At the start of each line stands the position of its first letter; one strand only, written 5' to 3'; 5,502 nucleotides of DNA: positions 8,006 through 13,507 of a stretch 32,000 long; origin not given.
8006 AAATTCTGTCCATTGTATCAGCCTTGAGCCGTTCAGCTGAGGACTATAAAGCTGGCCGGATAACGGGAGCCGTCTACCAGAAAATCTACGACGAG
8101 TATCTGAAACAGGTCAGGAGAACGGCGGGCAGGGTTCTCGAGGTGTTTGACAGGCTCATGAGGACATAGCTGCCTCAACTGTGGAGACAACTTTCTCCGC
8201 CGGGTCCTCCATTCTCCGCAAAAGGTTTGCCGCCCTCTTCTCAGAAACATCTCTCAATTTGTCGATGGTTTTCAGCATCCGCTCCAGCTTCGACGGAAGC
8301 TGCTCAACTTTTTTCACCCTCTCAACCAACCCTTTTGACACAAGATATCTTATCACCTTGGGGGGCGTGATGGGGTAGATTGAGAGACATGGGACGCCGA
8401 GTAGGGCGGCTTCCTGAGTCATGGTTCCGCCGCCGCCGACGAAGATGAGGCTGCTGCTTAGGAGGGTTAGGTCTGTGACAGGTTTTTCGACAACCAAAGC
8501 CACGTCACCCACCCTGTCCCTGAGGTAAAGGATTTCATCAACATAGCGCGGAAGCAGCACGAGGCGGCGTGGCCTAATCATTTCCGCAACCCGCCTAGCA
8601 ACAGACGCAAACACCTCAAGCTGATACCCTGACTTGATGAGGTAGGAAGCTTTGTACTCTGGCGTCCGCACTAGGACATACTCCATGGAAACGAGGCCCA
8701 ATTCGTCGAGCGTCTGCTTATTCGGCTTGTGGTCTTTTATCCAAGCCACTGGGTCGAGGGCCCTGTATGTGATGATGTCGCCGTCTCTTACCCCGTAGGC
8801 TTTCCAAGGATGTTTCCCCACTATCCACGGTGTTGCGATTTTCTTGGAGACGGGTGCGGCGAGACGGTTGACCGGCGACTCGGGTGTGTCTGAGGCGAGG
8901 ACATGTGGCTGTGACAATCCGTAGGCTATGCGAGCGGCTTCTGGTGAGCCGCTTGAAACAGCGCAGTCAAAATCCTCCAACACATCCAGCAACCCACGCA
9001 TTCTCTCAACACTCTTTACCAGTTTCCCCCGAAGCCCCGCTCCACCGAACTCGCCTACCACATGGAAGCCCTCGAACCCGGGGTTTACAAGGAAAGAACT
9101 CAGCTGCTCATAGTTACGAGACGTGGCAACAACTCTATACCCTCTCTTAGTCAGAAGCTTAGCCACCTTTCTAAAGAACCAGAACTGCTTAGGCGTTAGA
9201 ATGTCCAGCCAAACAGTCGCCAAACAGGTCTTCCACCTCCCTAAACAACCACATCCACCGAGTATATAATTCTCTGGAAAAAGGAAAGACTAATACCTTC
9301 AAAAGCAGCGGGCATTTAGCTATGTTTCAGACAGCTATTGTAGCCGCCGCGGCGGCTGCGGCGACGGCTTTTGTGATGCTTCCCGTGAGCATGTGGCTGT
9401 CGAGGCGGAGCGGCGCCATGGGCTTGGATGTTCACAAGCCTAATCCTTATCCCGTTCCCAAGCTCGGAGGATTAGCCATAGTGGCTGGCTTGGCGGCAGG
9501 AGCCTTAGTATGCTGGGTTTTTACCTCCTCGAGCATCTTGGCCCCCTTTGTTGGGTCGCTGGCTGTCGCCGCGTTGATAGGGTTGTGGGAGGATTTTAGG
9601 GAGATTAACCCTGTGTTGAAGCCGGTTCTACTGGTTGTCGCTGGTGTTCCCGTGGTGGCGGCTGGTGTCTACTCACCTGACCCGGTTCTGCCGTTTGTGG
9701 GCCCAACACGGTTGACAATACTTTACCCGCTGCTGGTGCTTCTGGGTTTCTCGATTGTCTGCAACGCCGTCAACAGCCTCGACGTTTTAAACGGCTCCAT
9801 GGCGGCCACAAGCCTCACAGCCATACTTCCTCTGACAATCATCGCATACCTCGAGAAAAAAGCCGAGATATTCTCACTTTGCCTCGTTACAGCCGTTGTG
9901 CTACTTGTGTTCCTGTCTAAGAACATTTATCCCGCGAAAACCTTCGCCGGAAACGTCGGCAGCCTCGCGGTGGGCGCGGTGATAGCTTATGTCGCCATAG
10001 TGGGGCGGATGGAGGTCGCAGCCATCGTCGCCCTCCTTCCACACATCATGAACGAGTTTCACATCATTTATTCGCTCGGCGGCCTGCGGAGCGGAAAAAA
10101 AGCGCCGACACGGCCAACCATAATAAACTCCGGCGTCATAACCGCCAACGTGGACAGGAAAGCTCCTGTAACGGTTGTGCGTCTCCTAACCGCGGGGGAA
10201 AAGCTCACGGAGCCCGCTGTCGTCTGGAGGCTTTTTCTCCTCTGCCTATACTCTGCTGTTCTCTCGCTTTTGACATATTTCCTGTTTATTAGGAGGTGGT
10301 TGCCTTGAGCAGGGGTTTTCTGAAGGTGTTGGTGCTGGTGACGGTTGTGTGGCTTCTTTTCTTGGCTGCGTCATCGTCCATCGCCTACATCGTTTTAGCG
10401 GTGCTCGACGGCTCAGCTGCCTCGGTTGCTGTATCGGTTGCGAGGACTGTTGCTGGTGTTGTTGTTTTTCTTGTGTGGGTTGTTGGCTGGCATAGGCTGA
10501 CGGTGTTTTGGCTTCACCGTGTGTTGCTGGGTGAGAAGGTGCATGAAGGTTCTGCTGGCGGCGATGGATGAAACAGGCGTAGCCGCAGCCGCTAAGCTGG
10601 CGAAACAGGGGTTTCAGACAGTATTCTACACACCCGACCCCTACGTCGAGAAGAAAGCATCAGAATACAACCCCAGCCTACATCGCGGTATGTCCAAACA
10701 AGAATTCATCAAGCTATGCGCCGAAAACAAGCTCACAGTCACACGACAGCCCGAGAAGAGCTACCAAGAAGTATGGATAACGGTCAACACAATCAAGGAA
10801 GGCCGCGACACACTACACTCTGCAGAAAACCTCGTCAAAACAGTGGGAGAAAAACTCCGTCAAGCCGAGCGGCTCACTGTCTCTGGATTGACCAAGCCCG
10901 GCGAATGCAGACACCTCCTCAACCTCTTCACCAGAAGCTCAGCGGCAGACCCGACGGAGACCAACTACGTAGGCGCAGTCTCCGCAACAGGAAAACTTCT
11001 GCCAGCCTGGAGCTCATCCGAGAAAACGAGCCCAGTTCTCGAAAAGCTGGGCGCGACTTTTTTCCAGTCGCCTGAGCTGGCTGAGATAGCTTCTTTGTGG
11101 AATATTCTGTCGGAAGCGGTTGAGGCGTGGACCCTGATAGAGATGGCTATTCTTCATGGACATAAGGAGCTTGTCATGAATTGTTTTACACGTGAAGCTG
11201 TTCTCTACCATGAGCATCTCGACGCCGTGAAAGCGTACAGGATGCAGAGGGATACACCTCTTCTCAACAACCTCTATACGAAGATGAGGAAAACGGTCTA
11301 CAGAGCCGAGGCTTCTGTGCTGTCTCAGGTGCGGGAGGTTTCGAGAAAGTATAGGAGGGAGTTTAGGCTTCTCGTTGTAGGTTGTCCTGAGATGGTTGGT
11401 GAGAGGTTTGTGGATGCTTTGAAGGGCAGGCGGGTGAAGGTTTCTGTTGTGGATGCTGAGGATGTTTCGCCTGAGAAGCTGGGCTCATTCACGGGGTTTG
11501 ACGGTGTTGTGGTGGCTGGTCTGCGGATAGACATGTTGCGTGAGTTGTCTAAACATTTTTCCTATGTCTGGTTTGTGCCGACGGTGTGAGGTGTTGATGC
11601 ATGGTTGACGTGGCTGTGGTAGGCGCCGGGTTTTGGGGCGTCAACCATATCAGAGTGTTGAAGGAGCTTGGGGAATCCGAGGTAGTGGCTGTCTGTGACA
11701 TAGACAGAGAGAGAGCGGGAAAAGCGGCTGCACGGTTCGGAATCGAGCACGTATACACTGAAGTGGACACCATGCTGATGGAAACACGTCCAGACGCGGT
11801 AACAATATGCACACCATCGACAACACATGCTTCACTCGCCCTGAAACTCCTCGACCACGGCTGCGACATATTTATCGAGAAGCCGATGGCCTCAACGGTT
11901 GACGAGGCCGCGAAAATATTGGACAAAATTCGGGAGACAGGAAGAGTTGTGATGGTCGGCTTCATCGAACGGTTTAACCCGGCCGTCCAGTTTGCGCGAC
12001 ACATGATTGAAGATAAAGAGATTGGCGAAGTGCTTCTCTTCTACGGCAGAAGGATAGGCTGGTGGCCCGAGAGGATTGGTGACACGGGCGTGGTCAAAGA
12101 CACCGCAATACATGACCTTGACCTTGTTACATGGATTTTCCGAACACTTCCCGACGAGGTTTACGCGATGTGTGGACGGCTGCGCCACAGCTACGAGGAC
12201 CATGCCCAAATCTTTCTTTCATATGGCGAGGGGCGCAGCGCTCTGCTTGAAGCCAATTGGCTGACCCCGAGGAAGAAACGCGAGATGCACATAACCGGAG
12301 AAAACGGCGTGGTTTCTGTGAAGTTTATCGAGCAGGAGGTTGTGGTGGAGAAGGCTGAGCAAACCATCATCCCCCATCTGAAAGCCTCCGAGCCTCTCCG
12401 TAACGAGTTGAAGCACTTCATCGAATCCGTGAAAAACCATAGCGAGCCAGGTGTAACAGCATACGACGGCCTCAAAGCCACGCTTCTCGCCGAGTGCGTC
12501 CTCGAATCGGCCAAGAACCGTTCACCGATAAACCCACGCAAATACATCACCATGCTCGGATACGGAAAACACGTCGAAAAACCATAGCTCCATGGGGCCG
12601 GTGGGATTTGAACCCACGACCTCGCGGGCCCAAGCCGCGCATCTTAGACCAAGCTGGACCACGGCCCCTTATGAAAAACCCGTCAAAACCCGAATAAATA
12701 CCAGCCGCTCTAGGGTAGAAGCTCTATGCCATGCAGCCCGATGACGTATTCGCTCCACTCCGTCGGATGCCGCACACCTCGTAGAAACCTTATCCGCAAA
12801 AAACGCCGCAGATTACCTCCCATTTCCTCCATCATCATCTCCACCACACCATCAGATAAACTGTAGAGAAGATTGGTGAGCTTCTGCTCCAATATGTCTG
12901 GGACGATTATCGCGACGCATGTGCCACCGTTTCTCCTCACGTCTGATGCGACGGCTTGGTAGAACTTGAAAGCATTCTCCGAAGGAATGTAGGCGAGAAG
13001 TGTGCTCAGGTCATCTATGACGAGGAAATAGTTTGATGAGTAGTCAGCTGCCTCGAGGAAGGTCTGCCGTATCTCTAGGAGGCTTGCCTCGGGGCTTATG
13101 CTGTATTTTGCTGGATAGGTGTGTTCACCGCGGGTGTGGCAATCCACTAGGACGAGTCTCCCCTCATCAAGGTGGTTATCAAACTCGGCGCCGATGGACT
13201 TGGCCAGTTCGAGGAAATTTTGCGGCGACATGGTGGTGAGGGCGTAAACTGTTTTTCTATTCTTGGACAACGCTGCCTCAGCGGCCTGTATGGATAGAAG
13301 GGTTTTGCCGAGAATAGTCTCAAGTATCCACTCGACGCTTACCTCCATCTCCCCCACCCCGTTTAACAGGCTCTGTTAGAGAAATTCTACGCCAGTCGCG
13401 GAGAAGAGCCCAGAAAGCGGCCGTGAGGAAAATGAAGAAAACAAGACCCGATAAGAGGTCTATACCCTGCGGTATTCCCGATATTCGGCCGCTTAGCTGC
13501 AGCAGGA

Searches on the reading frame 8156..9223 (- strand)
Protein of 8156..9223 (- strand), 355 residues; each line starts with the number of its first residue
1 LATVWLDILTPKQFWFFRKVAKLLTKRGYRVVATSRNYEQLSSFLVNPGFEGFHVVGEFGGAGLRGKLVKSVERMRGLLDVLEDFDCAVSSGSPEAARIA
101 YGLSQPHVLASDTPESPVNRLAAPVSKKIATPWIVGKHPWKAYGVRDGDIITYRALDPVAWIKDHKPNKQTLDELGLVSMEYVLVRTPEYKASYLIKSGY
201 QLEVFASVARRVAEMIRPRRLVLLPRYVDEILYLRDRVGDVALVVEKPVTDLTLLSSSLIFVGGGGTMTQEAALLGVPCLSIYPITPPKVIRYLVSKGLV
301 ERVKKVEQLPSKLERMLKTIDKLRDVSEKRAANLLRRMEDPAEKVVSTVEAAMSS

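Call 62: search_protein_families(library=pfam, proteins=[window:8156-9223:-], max_evalue=0.001)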
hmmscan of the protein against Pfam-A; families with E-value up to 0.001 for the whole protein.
window:8156-9223:- (355 aa): 1 family
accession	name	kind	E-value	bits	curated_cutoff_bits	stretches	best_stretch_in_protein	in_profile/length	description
PF04007.18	DUF354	-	1.4e-33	116.8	22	1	3-349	2-344/349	Protein of unknown function (DUF354)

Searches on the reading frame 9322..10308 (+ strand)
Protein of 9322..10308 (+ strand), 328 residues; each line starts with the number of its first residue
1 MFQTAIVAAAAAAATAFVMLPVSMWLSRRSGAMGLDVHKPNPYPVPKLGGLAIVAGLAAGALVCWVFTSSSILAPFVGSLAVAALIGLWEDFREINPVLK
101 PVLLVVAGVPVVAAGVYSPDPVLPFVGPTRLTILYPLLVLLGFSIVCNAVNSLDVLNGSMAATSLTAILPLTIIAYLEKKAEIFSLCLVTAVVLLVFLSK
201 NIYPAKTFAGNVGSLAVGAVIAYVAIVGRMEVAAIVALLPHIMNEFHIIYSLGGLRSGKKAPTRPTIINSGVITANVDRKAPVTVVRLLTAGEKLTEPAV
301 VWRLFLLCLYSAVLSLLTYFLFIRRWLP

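Call 62: search_protein_families(library=pfam, proteins=[window:9322-10308:+], max_evalue=0.001)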
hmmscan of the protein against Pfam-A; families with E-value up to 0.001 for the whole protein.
window:9322-10308:+ (328 aa): 1 family
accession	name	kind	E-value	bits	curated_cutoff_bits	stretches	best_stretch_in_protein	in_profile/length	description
PF00953.26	Glycos_transf_4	-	2.2e-25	89.9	27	1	76-228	4-159/160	Glycosyl transferase family 4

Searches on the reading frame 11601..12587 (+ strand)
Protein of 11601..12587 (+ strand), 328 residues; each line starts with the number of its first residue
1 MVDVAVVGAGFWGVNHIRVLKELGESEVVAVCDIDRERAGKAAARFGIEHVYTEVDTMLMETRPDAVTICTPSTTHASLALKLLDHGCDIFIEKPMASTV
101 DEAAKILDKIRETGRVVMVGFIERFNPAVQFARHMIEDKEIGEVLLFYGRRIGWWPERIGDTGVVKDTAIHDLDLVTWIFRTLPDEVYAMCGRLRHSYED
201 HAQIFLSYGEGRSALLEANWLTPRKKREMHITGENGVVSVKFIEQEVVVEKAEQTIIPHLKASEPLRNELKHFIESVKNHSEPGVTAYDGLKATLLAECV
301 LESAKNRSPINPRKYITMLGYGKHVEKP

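Call 62: search_protein_families(library=pfam, proteins=[window:11601-12587:+], max_evalue=0.001)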
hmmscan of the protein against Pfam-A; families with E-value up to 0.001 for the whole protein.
window:11601-12587:+ (328 aa): 5 families
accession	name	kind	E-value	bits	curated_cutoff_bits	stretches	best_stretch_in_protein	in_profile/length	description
PF01408.29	GFO_IDH_MocA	-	1.1e-31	110.5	24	1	3-121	2-120/120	Oxidoreductase family, NAD-binding Rossmann fold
PF22725.1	GFO_IDH_MocA_C3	-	2.9e-19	69.7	27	1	130-238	2-123/124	GFO/IDH/MocA C-terminal domain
PF02894.22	GFO_IDH_MocA_C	-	2.2e-14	54.2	22.9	1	133-310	1-216/218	Oxidoreductase family, C-terminal alpha/beta domain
PF03447.22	NAD_binding_3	-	1.6e-05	26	24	1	10-117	3-113/116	Homoserine dehydrogenase, NAD binding domain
PF01118.30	Semialdhyde_dh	-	0.00056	20.7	26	0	4-90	2-93/121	Semialdehyde dehydrogenase, NAD binding domain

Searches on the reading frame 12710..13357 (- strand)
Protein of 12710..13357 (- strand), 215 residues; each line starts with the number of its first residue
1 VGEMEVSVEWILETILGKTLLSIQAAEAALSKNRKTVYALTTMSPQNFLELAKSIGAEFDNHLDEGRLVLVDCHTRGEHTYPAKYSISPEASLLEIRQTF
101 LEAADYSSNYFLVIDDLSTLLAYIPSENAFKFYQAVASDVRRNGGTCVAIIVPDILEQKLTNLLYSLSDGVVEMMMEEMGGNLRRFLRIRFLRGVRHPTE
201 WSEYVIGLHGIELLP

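Call 22: search_protein_families(library=pfam, proteins=[window:12710-13357:-], max_evalue=0.01)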
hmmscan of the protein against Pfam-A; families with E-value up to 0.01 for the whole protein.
window:12710-13357:- (215 aa): 3 families
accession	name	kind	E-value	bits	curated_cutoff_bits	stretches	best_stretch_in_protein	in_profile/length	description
PF06745.19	ATPase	-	1.4e-16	61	26.6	1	17-214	31-227/231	KaiC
PF24336.1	DUF7504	-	2.6e-07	31.7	27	1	34-173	30-178/179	Family of unknown function (DUF7504)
PF05763.18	DUF835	-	0.00082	19.6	33.1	0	86-165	55-133/136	Protein of unknown function (DUF835)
